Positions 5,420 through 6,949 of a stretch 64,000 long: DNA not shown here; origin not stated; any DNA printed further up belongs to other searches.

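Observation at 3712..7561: Contiguous asnB-like amidotransferase, ATP-grasp ligase and aspartate racemase: candidate complete D-Asp/D-isoAsn peptidoglycan cross-bridge module in a clostridial spore-former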

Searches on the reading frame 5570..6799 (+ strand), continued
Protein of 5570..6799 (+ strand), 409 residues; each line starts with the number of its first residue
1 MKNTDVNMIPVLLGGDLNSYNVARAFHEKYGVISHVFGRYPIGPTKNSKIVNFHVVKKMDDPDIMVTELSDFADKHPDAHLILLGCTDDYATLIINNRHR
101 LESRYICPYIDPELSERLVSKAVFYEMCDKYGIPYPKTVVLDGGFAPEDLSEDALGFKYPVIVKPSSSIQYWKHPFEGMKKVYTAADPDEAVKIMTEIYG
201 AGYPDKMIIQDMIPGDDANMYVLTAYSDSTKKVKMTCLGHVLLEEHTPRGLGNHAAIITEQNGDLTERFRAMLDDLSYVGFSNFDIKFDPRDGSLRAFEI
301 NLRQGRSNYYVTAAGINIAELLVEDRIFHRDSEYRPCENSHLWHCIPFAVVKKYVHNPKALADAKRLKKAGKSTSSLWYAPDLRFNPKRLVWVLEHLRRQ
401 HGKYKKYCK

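Call 32: predict_structure(alignment_id=A1)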
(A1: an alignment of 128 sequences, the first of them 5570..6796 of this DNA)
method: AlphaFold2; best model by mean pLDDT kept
length: 409 residues; sequences in the alignment: 128
mean_pLDDT: 97.1   pTM: 0.94
mean pLDDT of the five models: 97.1, 97.0, 97.0, 96.9, 96.8
residues with pLDDT >= 90: 400; 70-90: 5; 50-70: 3; < 50: 1
segments of 3 or more residues with pLDDT < 50: none
pLDDT, mean of each block of 10 residues (from residue 1): 78 98 98 98 97 98 98 98 98 98 98 95 95 98 98 98 94 96 97 98 97 98 99 99 96 98 98 98 98 98 98 98 98 97 98 98 98 98 98 98 96
secondary structure, 60 per line:
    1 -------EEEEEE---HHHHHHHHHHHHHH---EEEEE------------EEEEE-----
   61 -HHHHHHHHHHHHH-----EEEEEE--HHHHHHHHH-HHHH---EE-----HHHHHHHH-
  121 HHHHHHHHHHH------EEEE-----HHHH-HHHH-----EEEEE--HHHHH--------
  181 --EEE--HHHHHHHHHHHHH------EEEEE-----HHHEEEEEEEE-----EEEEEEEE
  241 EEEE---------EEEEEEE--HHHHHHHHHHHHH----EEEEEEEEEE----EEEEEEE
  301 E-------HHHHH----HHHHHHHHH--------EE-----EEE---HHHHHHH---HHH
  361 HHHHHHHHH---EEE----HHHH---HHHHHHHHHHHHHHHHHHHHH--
elements in order: E8-13 H17-30 E34-38 E51-55 H62-74 E80-85 H88-96 H98-101 H112-119 H121-131 E138-141 H147-150 H152-155 E161-165 H168-172 E183-185 H188-200 E207-211 E220-227 E233-244 E254-260 H263-275 E280-289 E294-301 H309-313 H318-326 E342-344 H348-354 H358-369 E373-375 H380-383 H387-407

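Call 40: fold_search(model_id=the predicted structure, library=pdb)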
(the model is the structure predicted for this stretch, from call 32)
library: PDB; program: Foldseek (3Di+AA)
matches with E <= 10: 1707; with E <= 0.001: 463
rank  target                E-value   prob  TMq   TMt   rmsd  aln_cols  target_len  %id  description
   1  2pn1                  1.2e-15  1.00  0.59  0.77   3.3       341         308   17  Crystal structure of carbamoylphosphate synthase large subunit (split gene in MJ) (ZP_00538348.1) from Exiguobacterium s (released 2007-05-08)
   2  4ffr                  1.3e-15  1.00  0.53  0.61   4.7       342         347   16  SeMet-labeled PylC (remote) (released 2012-09-19)
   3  3vot_B                1.3e-15  1.00  0.55  0.57   5.2       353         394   14  Crystal structure of L-amino acid ligase from Bacillus licheniformis (released 2012-11-07)
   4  4wd3_A                1.3e-15  1.00  0.48  0.50   6.8       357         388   13  Crystal structure of an L-amino acid ligase RizA (released 2015-09-09)
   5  4ffl                  2.8e-15  1.00  0.52  0.59   5.1       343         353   15  PylC in complex with L-lysine (released 2012-09-19)
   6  1ulz                  3.1e-15  1.00  0.51  0.47   6.2       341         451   14  Crystal structure of the biotin carboxylase subunit of pyruvate carboxylase (released 2004-03-09)
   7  2qk4_A                4.8e-15  1.00  0.57  0.55   4.5       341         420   15  Human glycinamide ribonucleotide synthetase (released 2007-07-24)
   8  3q2o_A                6.1e-15  1.00  0.56  0.60   4.8       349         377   13  Crystal Structure of purK: N5-carboxyaminoimidazole ribonucleotide synthetase (released 2011-10-26)
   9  5dou_C                9.3e-15  1.00  0.49  0.17   6.5       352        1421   12  Crystal Structure of Human Carbamoyl phosphate synthetase I (CPS1), ligand-bound form (released 2015-12-09)
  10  1gso                  9.9e-15  1.00  0.53  0.52   5.7       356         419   15  GLYCINAMIDE RIBONUCLEOTIDE SYNTHETASE (GAR-SYN) FROM E. COLI. (released 1998-12-09)
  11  2qk4_B                1.3e-14  1.00  0.57  0.55   4.5       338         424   16  Human glycinamide ribonucleotide synthetase (released 2007-07-24)
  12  5dou_B                2.0e-14  1.00  0.49  0.17   6.5       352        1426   12  Crystal Structure of Human Carbamoyl phosphate synthetase I (CPS1), ligand-bound form (released 2015-12-09)
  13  10bm_A                2.8e-14  1.00  0.55  0.58   4.7       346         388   14  Crystal structure of Phosphoribosylaminoimidazole carboxylase from Burkholderia xenovorans (AMP, ADP and sulfate compl (released 2026-01-21)
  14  2vpq_A                2.9e-14  1.00  0.57  0.53   5.4       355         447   14  Crystal structure of biotin carboxylase from S. aureus complexed with AMPPNP (released 2008-09-09)
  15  7kct_A                3.3e-14  1.00  0.58  0.53   5.1       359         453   14  Crystal Structure of the Hydrogenobacter thermophilus 2-Oxoglutarate Carboxylase (OGC) Biotin Carboxylase (BC) Domain  (released 2021-01-27)
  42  3vot_A                1.8e-13  1.00  0.53  0.53   5.9       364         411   13  Crystal structure of L-amino acid ligase from Bacillus licheniformis (released 2012-11-07)
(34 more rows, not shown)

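Call 41: search_protein_families(library=ncbifam, max_evalue=1e-40, proteins=[L071:11959-13500:+, L065:11948-13465:+, L065:16398-17906:+, L064:11976-13481:+, L048:11963-13453:+, L075:11923-13440:+, L046:12986-14632:+])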
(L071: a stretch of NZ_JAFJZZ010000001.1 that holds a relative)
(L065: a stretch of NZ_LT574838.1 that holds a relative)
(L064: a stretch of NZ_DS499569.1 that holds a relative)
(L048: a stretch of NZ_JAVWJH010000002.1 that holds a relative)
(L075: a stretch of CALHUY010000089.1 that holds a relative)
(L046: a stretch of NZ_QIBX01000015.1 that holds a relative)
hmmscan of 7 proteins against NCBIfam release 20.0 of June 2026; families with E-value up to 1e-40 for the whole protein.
L071:11959-13500:+ (514 aa): 10 families
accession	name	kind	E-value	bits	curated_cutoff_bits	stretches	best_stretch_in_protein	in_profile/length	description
NF001126.0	PRK00139.1-4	equivalog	5.8e-105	351.6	373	1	35-513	16-484/486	UDP-N-acetylmuramoyl-L-alanyl-D-glutamate--2,6-diaminopimelate ligase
NF010628.0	PRK14022.1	equivalog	3.2e-104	349.3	536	1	22-511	11-481/483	UDP-N-acetylmuramoyl-L-alanyl-D-glutamate--L-lysine ligase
NF001130.0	PRK00139.2-4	equivalog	9e-103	344.7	715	1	15-511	5-511/516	UDP-N-acetylmuramoyl-L-alanyl-D-glutamate--2,6-diaminopimelate ligase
NF001129.0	PRK00139.2-3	equivalog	1.8e-101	340.2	762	1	37-504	36-508/517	UDP-N-acetylmuramoyl-L-alanyl-D-glutamate--2,6-diaminopimelate ligase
TIGR01085.1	murE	subfamily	3.2e-100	336.3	257.3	1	41-511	3-471/472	UDP-N-acetylmuramyl-tripeptide synthetase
NF001127.0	PRK00139.2-1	equivalog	1.7e-91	307.5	997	1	14-508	4-508/520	UDP-N-acetylmuramoyl-L-alanyl-D-glutamate--2,6-diaminopimelate ligase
NF001124.0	PRK00139.1-2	equivalog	3e-91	306.6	476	1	33-512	19-493/500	UDP-N-acetylmuramoyl-L-alanyl-D-glutamate--2,6-diaminopimelate ligase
NF008896.0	PRK11929.1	equivalog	1.8e-80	271.1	1023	1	38-496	22-484/965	bifunctional UDP-N-acetylmuramoyl-L-alanyl-D-glutamate--2,6-diaminopimelate ligase MurE/UDP-N-acetylmuramoyl-tripeptide--D-alanyl-D-alanine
NF001123.0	PRK00139.1-1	equivalog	6e-71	239.6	586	1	38-512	16-490/493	UDP-N-acetylmuramoyl-L-alanyl-D-glutamate--2,6-diaminopimelate ligase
NF001131.0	PRK00139.2-5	equivalog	3.6e-70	237.2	1000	1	44-493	38-465/483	UDP-N-acetylmuramoyl-L-alanyl-D-glutamate--2,6-diaminopimelate ligase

L065:11948-13465:+ (506 aa): 10 families
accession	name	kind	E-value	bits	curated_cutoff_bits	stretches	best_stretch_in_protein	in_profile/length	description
NF001130.0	PRK00139.2-4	equivalog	3e-106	356.2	715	1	12-501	9-513/516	UDP-N-acetylmuramoyl-L-alanyl-D-glutamate--2,6-diaminopimelate ligase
NF001129.0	PRK00139.2-3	equivalog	8.1e-106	354.5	762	1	30-499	37-515/517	UDP-N-acetylmuramoyl-L-alanyl-D-glutamate--2,6-diaminopimelate ligase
NF001126.0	PRK00139.1-4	equivalog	4.6e-104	348.7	373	1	26-501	15-484/486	UDP-N-acetylmuramoyl-L-alanyl-D-glutamate--2,6-diaminopimelate ligase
NF010628.0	PRK14022.1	equivalog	4.4e-101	339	536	1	23-485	24-467/483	UDP-N-acetylmuramoyl-L-alanyl-D-glutamate--L-lysine ligase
TIGR01085.1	murE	subfamily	4.7e-96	322.5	257.3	1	33-498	3-470/472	UDP-N-acetylmuramyl-tripeptide synthetase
NF001127.0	PRK00139.2-1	equivalog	1.2e-89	301.4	997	1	14-502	11-514/520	UDP-N-acetylmuramoyl-L-alanyl-D-glutamate--2,6-diaminopimelate ligase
NF001124.0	PRK00139.1-2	equivalog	6.4e-88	295.7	476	1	26-502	20-495/500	UDP-N-acetylmuramoyl-L-alanyl-D-glutamate--2,6-diaminopimelate ligase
NF008896.0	PRK11929.1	equivalog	2e-82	277.5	1023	1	35-484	30-484/965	bifunctional UDP-N-acetylmuramoyl-L-alanyl-D-glutamate--2,6-diaminopimelate ligase MurE/UDP-N-acetylmuramoyl-tripeptide--D-alanyl-D-alanine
NF001131.0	PRK00139.2-5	equivalog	1.2e-74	251.9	1000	1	21-479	23-463/483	UDP-N-acetylmuramoyl-L-alanyl-D-glutamate--2,6-diaminopimelate ligase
NF001123.0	PRK00139.1-1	equivalog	2.1e-65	221.3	586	1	21-499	7-489/493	UDP-N-acetylmuramoyl-L-alanyl-D-glutamate--2,6-diaminopimelate ligase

L065:16398-17906:+ (503 aa): 10 families
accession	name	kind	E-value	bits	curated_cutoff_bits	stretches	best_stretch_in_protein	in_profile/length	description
NF001126.0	PRK00139.1-4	equivalog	2.2e-140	468.4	373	1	21-502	18-483/486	UDP-N-acetylmuramoyl-L-alanyl-D-glutamate--2,6-diaminopimelate ligase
TIGR01085.1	murE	subfamily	2e-126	422.7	257.3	1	24-501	2-471/472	UDP-N-acetylmuramyl-tripeptide synthetase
NF001124.0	PRK00139.1-2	equivalog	6.3e-124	414.4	476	1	18-502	20-493/500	UDP-N-acetylmuramoyl-L-alanyl-D-glutamate--2,6-diaminopimelate ligase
NF008896.0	PRK11929.1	equivalog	7.3e-121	404.7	1023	1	21-502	24-499/965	bifunctional UDP-N-acetylmuramoyl-L-alanyl-D-glutamate--2,6-diaminopimelate ligase MurE/UDP-N-acetylmuramoyl-tripeptide--D-alanyl-D-alanine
NF001123.0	PRK00139.1-1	equivalog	1.7e-103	346.9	586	1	22-501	16-489/493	UDP-N-acetylmuramoyl-L-alanyl-D-glutamate--2,6-diaminopimelate ligase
NF010628.0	PRK14022.1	equivalog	6.3e-95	318.7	536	1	20-490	29-469/483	UDP-N-acetylmuramoyl-L-alanyl-D-glutamate--L-lysine ligase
NF001130.0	PRK00139.2-4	equivalog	1.3e-85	288.1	715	1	21-492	26-501/516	UDP-N-acetylmuramoyl-L-alanyl-D-glutamate--2,6-diaminopimelate ligase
NF001127.0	PRK00139.2-1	equivalog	1.6e-66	225.1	997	0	26-256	31-257/520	UDP-N-acetylmuramoyl-L-alanyl-D-glutamate--2,6-diaminopimelate ligase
NF001129.0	PRK00139.2-3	equivalog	2.2e-64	217.8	762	1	24-492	39-505/517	UDP-N-acetylmuramoyl-L-alanyl-D-glutamate--2,6-diaminopimelate ligase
NF001131.0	PRK00139.2-5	equivalog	3.6e-52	177.8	1000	1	79-490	76-471/483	UDP-N-acetylmuramoyl-L-alanyl-D-glutamate--2,6-diaminopimelate ligase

L064:11976-13481:+ (502 aa): 10 families
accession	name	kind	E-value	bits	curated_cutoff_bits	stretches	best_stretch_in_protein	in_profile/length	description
NF001126.0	PRK00139.1-4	equivalog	2.5e-140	468.3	373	1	18-486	14-481/486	UDP-N-acetylmuramoyl-L-alanyl-D-glutamate--2,6-diaminopimelate ligase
TIGR01085.1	murE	subfamily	1e-126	423.6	257.3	1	25-485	2-469/472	UDP-N-acetylmuramyl-tripeptide synthetase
NF008896.0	PRK11929.1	equivalog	3.6e-119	399.1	1023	1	28-496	30-507/965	bifunctional UDP-N-acetylmuramoyl-L-alanyl-D-glutamate--2,6-diaminopimelate ligase MurE/UDP-N-acetylmuramoyl-tripeptide--D-alanyl-D-alanine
NF001124.0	PRK00139.1-2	equivalog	1.2e-117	393.7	476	1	5-492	7-497/500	UDP-N-acetylmuramoyl-L-alanyl-D-glutamate--2,6-diaminopimelate ligase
NF010628.0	PRK14022.1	equivalog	2.5e-107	359.6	536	1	3-480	12-473/483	UDP-N-acetylmuramoyl-L-alanyl-D-glutamate--L-lysine ligase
NF001123.0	PRK00139.1-1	equivalog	6e-97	325.3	586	1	23-485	16-487/493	UDP-N-acetylmuramoyl-L-alanyl-D-glutamate--2,6-diaminopimelate ligase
NF001130.0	PRK00139.2-4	equivalog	1.2e-91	308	715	1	12-488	16-511/516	UDP-N-acetylmuramoyl-L-alanyl-D-glutamate--2,6-diaminopimelate ligase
NF001129.0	PRK00139.2-3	equivalog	2.7e-73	247.2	762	1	4-482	18-509/517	UDP-N-acetylmuramoyl-L-alanyl-D-glutamate--2,6-diaminopimelate ligase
NF001131.0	PRK00139.2-5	equivalog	1.5e-66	225.2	1000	1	25-477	34-472/483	UDP-N-acetylmuramoyl-L-alanyl-D-glutamate--2,6-diaminopimelate ligase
NF001127.0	PRK00139.2-1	equivalog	4.2e-64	217.1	997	1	29-495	33-518/520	UDP-N-acetylmuramoyl-L-alanyl-D-glutamate--2,6-diaminopimelate ligase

L048:11963-13453:+ (497 aa): 10 families
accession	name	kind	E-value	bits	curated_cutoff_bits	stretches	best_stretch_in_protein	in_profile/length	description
NF001126.0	PRK00139.1-4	equivalog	9.3e-137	456.5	373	1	1-485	1-480/486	UDP-N-acetylmuramoyl-L-alanyl-D-glutamate--2,6-diaminopimelate ligase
TIGR01085.1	murE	subfamily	3.3e-125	418.6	257.3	1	23-485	1-469/472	UDP-N-acetylmuramyl-tripeptide synthetase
NF001124.0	PRK00139.1-2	equivalog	8.5e-115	384.3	476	1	18-492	20-497/500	UDP-N-acetylmuramoyl-L-alanyl-D-glutamate--2,6-diaminopimelate ligase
NF010628.0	PRK14022.1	equivalog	8.5e-115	384.2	536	1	20-483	29-476/483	UDP-N-acetylmuramoyl-L-alanyl-D-glutamate--L-lysine ligase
NF008896.0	PRK11929.1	equivalog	1.3e-110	370.8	1023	1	24-487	27-498/965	bifunctional UDP-N-acetylmuramoyl-L-alanyl-D-glutamate--2,6-diaminopimelate ligase MurE/UDP-N-acetylmuramoyl-tripeptide--D-alanyl-D-alanine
NF001123.0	PRK00139.1-1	equivalog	3.1e-97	326.3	586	1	20-483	14-485/493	UDP-N-acetylmuramoyl-L-alanyl-D-glutamate--2,6-diaminopimelate ligase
NF001130.0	PRK00139.2-4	equivalog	2e-85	287.5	715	1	6-485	11-508/516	UDP-N-acetylmuramoyl-L-alanyl-D-glutamate--2,6-diaminopimelate ligase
NF001129.0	PRK00139.2-3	equivalog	2.4e-78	263.9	762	1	19-485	34-512/517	UDP-N-acetylmuramoyl-L-alanyl-D-glutamate--2,6-diaminopimelate ligase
NF001131.0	PRK00139.2-5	equivalog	8.1e-62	209.6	1000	1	23-477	33-472/483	UDP-N-acetylmuramoyl-L-alanyl-D-glutamate--2,6-diaminopimelate ligase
NF001127.0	PRK00139.2-1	equivalog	6.4e-59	200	997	1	21-480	26-503/520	UDP-N-acetylmuramoyl-L-alanyl-D-glutamate--2,6-diaminopimelate ligase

L075:11923-13440:+ (506 aa): 10 families
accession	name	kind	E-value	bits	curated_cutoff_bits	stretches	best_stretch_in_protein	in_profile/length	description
NF001130.0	PRK00139.2-4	equivalog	5.4e-108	361.9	715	1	7-497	6-508/516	UDP-N-acetylmuramoyl-L-alanyl-D-glutamate--2,6-diaminopimelate ligase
NF001129.0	PRK00139.2-3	equivalog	1.6e-103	346.9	762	1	30-496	38-511/517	UDP-N-acetylmuramoyl-L-alanyl-D-glutamate--2,6-diaminopimelate ligase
NF010628.0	PRK14022.1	equivalog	1.9e-101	340.2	536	1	10-481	8-462/483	UDP-N-acetylmuramoyl-L-alanyl-D-glutamate--L-lysine ligase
NF001126.0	PRK00139.1-4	equivalog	6.3e-100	335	373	1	28-497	18-479/486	UDP-N-acetylmuramoyl-L-alanyl-D-glutamate--2,6-diaminopimelate ligase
TIGR01085.1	murE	subfamily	1.7e-95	320.7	257.3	1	32-488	3-460/472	UDP-N-acetylmuramyl-tripeptide synthetase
NF001124.0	PRK00139.1-2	equivalog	5.9e-94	315.6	476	1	26-503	21-495/500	UDP-N-acetylmuramoyl-L-alanyl-D-glutamate--2,6-diaminopimelate ligase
NF001127.0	PRK00139.2-1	equivalog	4.1e-87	293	997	1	8-496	7-507/520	UDP-N-acetylmuramoyl-L-alanyl-D-glutamate--2,6-diaminopimelate ligase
NF001131.0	PRK00139.2-5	equivalog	2.5e-81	273.9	1000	1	34-492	37-475/483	UDP-N-acetylmuramoyl-L-alanyl-D-glutamate--2,6-diaminopimelate ligase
NF008896.0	PRK11929.1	equivalog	1.2e-80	271.6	1023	1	33-496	29-494/965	bifunctional UDP-N-acetylmuramoyl-L-alanyl-D-glutamate--2,6-diaminopimelate ligase MurE/UDP-N-acetylmuramoyl-tripeptide--D-alanyl-D-alanine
NF001123.0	PRK00139.1-1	equivalog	9.6e-65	219.1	586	1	31-486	18-476/493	UDP-N-acetylmuramoyl-L-alanyl-D-glutamate--2,6-diaminopimelate ligase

L046:12986-14632:+ (549 aa): 10 families
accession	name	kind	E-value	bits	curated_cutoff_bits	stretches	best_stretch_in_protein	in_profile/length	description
NF010628.0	PRK14022.1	equivalog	4.9e-100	335.5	536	1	74-515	38-460/483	UDP-N-acetylmuramoyl-L-alanyl-D-glutamate--L-lysine ligase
NF001130.0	PRK00139.2-4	equivalog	1.9e-98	330.4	715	1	68-538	28-513/516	UDP-N-acetylmuramoyl-L-alanyl-D-glutamate--2,6-diaminopimelate ligase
NF001129.0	PRK00139.2-3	equivalog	1.9e-94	317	762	1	67-534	37-513/517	UDP-N-acetylmuramoyl-L-alanyl-D-glutamate--2,6-diaminopimelate ligase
NF001124.0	PRK00139.1-2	equivalog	3.2e-92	309.9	476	1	64-521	21-478/500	UDP-N-acetylmuramoyl-L-alanyl-D-glutamate--2,6-diaminopimelate ligase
NF001126.0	PRK00139.1-4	equivalog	1.3e-90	304.3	373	1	69-515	21-462/486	UDP-N-acetylmuramoyl-L-alanyl-D-glutamate--2,6-diaminopimelate ligase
NF008896.0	PRK11929.1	equivalog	2.5e-89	300.3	1023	1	70-518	28-481/965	bifunctional UDP-N-acetylmuramoyl-L-alanyl-D-glutamate--2,6-diaminopimelate ligase MurE/UDP-N-acetylmuramoyl-tripeptide--D-alanyl-D-alanine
TIGR01085.1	murE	subfamily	5.2e-88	296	257.3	1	71-517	4-453/472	UDP-N-acetylmuramyl-tripeptide synthetase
NF001127.0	PRK00139.2-1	equivalog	5.1e-84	282.8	997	1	73-297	33-258/520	UDP-N-acetylmuramoyl-L-alanyl-D-glutamate--2,6-diaminopimelate ligase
NF001131.0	PRK00139.2-5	equivalog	5.5e-81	272.8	1000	1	76-528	41-475/483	UDP-N-acetylmuramoyl-L-alanyl-D-glutamate--2,6-diaminopimelate ligase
NF001123.0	PRK00139.1-1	equivalog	1.4e-60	205.4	586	1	67-514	16-468/493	UDP-N-acetylmuramoyl-L-alanyl-D-glutamate--2,6-diaminopimelate ligase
